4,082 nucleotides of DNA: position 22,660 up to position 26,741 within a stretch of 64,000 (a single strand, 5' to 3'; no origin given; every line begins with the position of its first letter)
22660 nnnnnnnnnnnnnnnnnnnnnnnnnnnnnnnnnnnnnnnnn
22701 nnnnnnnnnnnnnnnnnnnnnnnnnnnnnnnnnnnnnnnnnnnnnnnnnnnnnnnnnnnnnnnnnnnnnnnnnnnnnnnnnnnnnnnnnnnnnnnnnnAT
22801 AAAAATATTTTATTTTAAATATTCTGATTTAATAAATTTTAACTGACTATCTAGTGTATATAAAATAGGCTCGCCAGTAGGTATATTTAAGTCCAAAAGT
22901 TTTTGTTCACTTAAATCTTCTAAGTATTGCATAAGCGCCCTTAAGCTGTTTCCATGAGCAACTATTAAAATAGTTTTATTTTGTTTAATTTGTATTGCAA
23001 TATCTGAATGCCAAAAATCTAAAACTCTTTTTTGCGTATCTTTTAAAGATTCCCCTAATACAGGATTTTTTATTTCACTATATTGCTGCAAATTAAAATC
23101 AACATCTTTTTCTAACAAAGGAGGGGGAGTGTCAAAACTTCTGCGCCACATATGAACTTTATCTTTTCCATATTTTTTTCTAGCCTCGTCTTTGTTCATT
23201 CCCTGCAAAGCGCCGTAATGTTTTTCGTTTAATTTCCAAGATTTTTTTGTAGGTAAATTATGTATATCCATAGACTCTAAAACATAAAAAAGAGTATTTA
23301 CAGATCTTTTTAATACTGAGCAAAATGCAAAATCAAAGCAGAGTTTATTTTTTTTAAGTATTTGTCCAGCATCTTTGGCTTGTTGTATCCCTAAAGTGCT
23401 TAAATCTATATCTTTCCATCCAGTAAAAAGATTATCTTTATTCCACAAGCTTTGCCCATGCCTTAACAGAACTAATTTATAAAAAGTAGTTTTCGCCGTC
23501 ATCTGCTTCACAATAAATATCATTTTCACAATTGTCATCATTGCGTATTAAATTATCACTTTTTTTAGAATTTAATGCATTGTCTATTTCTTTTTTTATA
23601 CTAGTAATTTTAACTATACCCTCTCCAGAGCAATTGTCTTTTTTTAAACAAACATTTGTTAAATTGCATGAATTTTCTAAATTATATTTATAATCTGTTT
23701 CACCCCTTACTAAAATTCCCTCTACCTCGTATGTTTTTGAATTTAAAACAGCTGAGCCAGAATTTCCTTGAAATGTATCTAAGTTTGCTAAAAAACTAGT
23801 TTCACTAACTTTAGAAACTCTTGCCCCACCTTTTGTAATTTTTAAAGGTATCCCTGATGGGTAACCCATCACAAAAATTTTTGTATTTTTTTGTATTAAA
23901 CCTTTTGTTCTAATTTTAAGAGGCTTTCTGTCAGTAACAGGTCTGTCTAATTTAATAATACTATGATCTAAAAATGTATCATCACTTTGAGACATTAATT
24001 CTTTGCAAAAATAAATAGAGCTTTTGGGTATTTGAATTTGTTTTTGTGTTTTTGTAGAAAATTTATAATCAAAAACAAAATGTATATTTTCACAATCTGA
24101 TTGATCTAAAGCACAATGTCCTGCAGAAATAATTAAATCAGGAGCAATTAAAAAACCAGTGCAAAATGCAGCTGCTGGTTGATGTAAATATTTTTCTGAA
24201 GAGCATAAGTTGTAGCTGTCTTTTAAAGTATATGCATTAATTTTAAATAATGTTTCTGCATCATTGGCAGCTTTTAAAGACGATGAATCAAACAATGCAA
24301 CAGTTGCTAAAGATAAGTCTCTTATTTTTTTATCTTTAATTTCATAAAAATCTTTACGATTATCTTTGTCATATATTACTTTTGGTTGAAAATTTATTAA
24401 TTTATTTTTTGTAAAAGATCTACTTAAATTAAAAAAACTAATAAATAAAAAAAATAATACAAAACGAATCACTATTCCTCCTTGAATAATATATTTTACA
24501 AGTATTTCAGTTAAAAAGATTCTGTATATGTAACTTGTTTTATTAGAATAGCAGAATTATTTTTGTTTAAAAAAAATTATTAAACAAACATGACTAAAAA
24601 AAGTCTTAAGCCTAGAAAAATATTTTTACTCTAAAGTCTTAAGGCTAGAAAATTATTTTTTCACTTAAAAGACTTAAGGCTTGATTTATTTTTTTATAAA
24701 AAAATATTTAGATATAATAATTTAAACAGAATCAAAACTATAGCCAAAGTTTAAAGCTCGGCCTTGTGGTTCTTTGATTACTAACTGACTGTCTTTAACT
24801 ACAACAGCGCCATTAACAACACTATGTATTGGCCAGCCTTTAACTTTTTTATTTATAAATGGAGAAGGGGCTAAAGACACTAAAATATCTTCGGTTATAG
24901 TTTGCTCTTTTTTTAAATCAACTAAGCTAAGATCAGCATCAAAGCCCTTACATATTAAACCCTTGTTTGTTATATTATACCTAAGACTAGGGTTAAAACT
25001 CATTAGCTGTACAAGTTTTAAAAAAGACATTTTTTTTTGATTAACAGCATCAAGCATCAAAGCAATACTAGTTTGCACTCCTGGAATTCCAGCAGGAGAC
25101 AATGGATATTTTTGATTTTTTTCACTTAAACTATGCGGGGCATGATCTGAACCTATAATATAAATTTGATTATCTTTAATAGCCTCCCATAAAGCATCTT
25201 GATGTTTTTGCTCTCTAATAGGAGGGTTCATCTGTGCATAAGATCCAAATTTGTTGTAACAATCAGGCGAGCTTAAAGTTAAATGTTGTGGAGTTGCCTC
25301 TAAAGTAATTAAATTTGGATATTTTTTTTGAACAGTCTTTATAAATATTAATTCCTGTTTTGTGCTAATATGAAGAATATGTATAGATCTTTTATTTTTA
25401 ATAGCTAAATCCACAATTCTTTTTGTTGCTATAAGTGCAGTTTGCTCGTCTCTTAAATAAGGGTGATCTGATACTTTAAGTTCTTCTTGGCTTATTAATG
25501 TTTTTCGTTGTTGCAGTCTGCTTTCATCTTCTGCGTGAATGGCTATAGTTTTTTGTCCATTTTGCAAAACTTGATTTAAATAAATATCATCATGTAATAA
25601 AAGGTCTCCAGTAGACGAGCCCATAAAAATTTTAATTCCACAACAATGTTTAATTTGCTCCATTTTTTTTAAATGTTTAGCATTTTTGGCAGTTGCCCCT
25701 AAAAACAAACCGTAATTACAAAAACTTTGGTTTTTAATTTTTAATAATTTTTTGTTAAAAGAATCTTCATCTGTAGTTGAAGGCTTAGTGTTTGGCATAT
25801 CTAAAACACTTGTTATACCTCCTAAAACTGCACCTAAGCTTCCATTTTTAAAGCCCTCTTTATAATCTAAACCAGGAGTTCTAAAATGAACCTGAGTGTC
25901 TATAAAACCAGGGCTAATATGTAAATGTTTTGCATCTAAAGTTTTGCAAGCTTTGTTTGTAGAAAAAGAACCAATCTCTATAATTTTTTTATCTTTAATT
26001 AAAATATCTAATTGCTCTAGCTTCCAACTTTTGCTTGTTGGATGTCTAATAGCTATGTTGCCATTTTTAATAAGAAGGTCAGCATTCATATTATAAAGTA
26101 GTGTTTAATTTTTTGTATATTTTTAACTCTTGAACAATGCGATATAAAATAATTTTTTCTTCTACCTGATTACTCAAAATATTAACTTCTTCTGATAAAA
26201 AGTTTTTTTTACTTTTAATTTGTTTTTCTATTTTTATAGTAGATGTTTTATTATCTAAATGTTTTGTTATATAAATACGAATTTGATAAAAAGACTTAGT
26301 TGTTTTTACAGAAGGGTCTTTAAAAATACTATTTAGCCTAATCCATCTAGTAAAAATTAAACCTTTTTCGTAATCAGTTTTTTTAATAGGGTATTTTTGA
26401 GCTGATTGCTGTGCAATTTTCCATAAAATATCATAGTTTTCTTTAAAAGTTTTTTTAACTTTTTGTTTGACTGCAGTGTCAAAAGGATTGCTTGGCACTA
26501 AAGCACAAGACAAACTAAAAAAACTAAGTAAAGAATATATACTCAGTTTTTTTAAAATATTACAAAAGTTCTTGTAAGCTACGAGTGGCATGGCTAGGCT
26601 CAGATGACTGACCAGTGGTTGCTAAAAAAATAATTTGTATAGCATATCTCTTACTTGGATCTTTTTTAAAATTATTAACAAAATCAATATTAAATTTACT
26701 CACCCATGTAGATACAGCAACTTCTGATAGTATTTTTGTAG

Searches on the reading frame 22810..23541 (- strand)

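Call 84: search_protein_families(library=pfam, proteins=[window:22810-23541:-], max_evalue=1e-8)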
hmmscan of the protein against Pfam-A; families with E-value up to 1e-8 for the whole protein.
window:22810-23541:- (243 aa): 1 family
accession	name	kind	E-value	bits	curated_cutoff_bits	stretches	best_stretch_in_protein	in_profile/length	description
PF00300.27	His_Phos_1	-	1e-34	120.4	21.7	1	23-224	1-175/194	Histidine phosphatase superfamily (branch 1)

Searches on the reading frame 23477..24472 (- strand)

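Call 84: search_protein_families(library=pfam, proteins=[window:23477-24472:-], max_evalue=1e-8)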
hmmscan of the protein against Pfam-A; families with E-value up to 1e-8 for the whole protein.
window:23477-24472:- (331 aa): 2 families
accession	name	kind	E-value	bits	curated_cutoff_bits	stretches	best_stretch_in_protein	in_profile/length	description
PF00089.32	Trypsin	-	6.6e-13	49.4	20.6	1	101-257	24-198/220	Trypsin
PF13365.12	Trypsin_2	-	2.5e-11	44.9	27.6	1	104-250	1-141/144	Trypsin-like peptidase domain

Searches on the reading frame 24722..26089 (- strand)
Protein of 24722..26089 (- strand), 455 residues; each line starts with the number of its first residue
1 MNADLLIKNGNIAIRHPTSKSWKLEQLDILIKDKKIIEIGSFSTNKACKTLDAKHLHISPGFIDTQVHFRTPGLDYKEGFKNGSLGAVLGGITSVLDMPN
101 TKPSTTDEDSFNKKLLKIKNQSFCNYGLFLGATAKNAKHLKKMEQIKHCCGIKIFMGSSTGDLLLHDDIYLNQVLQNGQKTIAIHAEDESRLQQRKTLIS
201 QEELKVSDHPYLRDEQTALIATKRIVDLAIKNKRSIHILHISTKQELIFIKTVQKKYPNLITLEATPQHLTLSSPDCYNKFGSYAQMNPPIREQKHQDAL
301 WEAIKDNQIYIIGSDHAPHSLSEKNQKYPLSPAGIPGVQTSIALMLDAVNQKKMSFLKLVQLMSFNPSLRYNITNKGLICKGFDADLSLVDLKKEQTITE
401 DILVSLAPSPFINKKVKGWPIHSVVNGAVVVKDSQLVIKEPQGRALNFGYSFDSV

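Call 84: search_protein_families(library=pfam, proteins=[window:24722-26089:-], max_evalue=1e-8)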
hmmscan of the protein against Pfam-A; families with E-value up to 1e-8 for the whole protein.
window:24722-26089:- (455 aa): 1 family
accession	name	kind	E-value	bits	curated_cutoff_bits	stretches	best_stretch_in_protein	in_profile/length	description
PF01979.26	Amidohydro_1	-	9e-23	81.5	25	1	58-430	2-345/345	Amidohydrolase family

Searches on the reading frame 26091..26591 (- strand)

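Call 58: search_protein_families(library=pfam, proteins=[window:26091-26591:-], max_evalue=0.01)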
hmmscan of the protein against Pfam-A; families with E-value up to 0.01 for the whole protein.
window:26091-26591:- (166 aa): 1 family
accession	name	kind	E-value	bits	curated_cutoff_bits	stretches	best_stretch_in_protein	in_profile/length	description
PF12100.13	DUF3576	-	0.00027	21.5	25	1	55-148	6-93/101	Domain of unknown function (DUF3576)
